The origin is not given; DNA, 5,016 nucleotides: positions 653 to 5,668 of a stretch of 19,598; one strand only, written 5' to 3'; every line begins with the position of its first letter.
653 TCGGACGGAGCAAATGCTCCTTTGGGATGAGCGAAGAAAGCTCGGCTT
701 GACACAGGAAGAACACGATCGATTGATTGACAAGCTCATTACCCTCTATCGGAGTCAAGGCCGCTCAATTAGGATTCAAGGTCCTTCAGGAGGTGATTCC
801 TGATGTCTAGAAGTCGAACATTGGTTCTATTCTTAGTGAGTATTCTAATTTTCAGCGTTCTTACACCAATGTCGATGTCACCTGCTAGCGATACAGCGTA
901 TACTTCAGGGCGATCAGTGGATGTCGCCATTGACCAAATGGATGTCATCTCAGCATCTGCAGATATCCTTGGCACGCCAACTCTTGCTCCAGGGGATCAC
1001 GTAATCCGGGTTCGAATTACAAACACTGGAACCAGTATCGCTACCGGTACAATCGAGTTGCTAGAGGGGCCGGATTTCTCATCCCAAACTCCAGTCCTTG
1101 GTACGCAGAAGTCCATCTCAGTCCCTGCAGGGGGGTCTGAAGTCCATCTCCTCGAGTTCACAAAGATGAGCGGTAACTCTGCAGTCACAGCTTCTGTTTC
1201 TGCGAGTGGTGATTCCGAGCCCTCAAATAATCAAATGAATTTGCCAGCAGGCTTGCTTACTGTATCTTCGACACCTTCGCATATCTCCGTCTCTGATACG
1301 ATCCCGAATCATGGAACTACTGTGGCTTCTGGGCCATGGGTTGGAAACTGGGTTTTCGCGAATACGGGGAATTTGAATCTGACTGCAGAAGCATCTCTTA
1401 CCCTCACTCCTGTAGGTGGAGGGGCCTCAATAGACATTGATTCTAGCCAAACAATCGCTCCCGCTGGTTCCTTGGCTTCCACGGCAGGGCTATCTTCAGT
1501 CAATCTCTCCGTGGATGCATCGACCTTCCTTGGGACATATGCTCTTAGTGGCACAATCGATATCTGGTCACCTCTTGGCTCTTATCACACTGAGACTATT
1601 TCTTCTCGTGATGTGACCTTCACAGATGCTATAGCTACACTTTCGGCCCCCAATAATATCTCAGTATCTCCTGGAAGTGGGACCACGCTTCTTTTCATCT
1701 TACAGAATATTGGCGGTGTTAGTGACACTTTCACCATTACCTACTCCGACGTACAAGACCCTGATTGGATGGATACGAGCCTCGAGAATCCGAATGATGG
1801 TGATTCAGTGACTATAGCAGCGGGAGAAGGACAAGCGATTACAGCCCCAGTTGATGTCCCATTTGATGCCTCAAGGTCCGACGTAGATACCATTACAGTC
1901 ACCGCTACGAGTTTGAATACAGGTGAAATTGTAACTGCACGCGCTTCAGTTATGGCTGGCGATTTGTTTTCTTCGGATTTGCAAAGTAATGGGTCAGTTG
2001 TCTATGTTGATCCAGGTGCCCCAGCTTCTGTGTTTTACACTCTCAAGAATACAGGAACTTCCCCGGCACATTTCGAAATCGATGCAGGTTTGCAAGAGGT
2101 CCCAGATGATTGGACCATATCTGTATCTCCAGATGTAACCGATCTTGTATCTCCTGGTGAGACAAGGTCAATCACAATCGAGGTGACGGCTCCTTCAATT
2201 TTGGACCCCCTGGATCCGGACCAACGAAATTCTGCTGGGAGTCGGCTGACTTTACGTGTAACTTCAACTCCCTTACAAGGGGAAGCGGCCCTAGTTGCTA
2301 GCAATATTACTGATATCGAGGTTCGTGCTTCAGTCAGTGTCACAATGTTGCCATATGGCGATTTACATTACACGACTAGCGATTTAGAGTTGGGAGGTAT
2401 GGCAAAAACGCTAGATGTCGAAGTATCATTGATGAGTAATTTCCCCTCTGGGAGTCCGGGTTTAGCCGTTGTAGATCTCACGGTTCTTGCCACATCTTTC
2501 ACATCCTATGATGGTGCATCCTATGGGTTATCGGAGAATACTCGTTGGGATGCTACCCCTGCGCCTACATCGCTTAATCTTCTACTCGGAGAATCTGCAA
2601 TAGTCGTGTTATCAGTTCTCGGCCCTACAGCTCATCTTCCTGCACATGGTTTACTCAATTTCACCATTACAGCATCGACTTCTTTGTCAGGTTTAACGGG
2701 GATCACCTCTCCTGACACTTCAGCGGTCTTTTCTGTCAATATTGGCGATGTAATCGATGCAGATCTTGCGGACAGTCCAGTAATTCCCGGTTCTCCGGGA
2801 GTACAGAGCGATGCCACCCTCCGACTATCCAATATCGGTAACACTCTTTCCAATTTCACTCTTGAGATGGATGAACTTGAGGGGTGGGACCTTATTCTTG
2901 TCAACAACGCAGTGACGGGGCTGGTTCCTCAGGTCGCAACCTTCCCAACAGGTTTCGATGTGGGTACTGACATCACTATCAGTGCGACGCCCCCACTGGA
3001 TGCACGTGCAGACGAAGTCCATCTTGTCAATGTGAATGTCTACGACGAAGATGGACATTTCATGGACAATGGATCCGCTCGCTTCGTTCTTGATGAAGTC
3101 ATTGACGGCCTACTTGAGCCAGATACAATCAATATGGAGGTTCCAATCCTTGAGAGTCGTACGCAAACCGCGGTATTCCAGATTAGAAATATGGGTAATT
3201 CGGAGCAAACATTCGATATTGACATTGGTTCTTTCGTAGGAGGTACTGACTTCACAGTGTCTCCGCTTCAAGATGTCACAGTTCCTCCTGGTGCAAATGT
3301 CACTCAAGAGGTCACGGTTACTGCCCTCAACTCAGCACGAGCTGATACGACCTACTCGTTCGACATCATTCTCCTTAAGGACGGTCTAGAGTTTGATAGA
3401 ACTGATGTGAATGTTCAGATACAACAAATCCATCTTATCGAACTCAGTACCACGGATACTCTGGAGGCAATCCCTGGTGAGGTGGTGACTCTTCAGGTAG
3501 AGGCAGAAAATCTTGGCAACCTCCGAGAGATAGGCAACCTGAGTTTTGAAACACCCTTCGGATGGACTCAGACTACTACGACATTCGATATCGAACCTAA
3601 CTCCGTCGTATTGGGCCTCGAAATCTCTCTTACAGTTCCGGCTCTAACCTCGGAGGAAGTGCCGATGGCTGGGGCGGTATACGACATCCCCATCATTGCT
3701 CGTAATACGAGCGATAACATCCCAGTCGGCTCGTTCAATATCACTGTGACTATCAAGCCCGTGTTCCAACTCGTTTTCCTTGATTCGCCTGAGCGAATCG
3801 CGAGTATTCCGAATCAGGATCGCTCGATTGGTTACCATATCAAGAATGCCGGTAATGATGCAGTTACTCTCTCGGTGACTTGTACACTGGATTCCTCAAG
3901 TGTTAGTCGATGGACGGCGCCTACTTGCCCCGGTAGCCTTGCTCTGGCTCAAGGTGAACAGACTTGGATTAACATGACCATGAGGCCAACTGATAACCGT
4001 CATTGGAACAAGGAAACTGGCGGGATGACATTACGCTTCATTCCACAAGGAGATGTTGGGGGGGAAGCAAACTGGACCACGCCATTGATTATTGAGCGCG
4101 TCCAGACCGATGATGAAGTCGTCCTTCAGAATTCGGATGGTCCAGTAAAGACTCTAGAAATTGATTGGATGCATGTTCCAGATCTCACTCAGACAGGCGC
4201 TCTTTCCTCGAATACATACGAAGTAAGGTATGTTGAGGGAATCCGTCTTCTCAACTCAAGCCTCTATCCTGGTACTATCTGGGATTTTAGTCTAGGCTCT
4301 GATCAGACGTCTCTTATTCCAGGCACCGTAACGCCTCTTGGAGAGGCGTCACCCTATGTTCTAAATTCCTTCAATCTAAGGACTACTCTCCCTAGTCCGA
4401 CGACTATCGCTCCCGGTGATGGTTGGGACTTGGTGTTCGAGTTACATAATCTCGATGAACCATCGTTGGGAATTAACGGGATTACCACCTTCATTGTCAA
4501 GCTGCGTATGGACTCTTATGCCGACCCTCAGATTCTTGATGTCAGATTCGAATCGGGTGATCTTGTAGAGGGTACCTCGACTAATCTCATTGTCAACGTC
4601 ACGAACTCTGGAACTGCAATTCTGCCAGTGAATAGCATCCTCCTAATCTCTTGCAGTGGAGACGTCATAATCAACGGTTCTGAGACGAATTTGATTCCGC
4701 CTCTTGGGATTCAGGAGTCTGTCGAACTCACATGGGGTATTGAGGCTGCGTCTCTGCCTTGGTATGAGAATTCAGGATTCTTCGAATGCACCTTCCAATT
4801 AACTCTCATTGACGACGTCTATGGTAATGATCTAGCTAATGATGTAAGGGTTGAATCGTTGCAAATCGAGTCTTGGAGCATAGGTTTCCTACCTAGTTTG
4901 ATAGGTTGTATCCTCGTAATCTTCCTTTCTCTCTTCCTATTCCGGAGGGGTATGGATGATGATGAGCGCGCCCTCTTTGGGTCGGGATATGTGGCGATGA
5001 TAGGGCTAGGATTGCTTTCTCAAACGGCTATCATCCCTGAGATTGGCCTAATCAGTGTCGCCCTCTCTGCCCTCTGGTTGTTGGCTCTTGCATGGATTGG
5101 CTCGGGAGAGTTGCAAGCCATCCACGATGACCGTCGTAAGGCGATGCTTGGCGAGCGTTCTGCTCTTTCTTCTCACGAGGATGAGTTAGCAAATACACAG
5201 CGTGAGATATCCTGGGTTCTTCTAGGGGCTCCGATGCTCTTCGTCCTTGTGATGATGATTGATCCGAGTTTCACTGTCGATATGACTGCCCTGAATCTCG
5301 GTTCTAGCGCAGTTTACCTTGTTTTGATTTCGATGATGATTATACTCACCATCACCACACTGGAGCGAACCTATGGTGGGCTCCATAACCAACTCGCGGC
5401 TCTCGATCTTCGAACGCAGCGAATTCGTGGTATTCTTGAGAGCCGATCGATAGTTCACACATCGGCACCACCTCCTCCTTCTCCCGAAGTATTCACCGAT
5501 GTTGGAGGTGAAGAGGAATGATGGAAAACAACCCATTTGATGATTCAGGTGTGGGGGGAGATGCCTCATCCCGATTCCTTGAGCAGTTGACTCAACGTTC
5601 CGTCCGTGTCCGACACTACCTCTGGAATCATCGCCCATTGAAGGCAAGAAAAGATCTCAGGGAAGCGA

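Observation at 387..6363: Uncharacterised, translationally coupled three-gene envelope module joined head-to-tail to the archaellum operon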

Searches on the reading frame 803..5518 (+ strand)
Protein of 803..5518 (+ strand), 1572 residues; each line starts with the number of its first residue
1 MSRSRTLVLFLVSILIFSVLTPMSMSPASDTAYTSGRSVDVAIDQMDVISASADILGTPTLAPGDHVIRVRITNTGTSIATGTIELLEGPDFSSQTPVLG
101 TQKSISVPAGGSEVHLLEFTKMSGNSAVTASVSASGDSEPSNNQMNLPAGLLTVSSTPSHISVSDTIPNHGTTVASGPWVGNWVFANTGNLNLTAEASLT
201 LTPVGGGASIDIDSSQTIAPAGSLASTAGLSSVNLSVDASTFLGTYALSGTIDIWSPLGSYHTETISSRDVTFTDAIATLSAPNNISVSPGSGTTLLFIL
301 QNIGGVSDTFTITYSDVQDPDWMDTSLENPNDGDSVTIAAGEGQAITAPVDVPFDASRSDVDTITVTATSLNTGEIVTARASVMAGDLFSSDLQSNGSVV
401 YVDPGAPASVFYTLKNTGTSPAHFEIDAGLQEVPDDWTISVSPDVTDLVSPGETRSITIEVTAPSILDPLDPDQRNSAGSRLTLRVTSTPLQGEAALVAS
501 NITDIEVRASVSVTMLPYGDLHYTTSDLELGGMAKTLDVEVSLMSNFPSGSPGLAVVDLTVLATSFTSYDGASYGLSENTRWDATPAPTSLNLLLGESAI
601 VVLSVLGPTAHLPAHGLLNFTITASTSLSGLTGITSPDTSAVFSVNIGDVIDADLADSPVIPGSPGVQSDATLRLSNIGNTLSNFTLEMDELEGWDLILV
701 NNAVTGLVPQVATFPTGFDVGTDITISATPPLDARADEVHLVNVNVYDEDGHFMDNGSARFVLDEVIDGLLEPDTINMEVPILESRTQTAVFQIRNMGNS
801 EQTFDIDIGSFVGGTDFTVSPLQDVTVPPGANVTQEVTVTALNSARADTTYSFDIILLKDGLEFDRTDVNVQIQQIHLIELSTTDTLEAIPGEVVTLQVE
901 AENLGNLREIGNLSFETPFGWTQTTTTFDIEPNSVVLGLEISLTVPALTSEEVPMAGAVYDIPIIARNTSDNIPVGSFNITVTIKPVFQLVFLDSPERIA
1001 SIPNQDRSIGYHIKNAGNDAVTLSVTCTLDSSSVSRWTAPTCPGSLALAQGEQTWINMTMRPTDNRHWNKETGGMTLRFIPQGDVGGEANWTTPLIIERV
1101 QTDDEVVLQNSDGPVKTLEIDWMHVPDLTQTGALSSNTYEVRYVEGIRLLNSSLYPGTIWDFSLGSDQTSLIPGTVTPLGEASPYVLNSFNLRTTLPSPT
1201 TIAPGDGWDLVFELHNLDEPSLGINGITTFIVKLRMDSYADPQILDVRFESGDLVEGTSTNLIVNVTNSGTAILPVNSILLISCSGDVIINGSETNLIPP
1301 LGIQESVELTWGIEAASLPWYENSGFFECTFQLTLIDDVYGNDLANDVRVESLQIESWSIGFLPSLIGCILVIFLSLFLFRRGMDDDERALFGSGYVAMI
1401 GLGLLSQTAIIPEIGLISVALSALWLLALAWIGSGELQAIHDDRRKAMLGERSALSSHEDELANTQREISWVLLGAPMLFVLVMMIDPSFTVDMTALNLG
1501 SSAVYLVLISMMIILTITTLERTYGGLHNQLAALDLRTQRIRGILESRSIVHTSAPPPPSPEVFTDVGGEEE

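Call 5: search_protein_families(library=pfam, proteins=[window:803-5518:+], max_evalue=1)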
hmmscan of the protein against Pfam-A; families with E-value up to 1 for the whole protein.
window:803-5518:+ (1572 aa): 8 families
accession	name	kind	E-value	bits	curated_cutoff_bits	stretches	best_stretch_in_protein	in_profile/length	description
PF11614.14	FixG_C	-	3.6e-09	37.3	25.6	1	792-858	37-102/119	IG-like fold at C-terminal of FixG, putative oxidoreductase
PF22544.2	HYDIN_VesB_CFA65-like_Ig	-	1.3e-08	35.4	25.5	1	785-846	18-77/100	HYDIN/CFA65/VesB-like, Ig-like domain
PF10633.15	NPCBM_assoc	-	2.6e-08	34.4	24.4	1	403-465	2-62/78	NPCBM-associated, NEW3 domain of alpha-galactosidase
PF22076.2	Cep192_D6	-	0.0029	18.3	35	1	771-873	6-100/101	Cep192 domain 6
PF05506.17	PLipase_C_C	-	0.0061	17.9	24.4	0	409-444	13-47/80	Bacterial phospholipase C, C-terminal domain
PF17766.7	fn3_6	-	0.031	14.9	26.4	0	409-465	20-73/99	Fibronectin type-III domain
PF07705.17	CARDB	-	0.058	14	22.7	0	1002-1063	16-72/101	CARDB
PF06280.18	fn3_5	-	0.1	13.7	27.6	0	823-849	62-89/112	Fn3-like domain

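Call 6: search_protein_families(library=ncbifam, proteins=[window:803-5518:+], max_evalue=1)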
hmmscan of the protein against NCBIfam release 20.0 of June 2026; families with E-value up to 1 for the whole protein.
window:803-5518:+ (1572 aa): 1 family
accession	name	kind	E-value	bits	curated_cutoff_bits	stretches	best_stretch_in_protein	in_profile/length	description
NF041740.1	choice_anch_T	equivalog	1.2e-14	54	70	4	279-466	31-222/259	choice-of-anchor T family protein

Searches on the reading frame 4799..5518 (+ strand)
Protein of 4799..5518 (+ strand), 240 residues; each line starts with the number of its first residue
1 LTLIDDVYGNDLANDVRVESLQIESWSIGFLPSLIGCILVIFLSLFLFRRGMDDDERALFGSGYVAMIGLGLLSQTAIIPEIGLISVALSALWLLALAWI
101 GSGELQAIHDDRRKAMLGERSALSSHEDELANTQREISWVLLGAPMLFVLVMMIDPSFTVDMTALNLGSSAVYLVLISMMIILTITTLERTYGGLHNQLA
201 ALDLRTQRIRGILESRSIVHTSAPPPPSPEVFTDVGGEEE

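Call 50: search_solved_structures(query=A4, max_evalue=10)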
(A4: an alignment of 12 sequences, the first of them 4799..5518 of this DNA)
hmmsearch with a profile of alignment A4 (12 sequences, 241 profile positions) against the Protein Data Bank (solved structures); distinct sequences matched with E-value up to 10: 5.
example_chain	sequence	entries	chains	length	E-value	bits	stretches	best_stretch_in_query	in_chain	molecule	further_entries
1deb_A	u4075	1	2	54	0.068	15.5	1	179-229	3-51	ADENOMATOUS POLYPOSIS COLI PROTEIN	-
6egn_A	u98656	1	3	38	1.2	11.4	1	181-213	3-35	Hg(II)(GRAND CoilSerL16CL19(DLE))3-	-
8a3k_UNK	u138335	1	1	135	1.2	11.4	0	186-230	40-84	sc-apCC-4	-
6egl_A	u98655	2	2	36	1.5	11.1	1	181-212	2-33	Apo-(GRAND CoilSerL12(DLE)L16C)3 | Apo-(GRAND CoilSerL16CL19(DLE))3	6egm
5k9l_A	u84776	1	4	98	1.7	10.9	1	185-223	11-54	Beclin-2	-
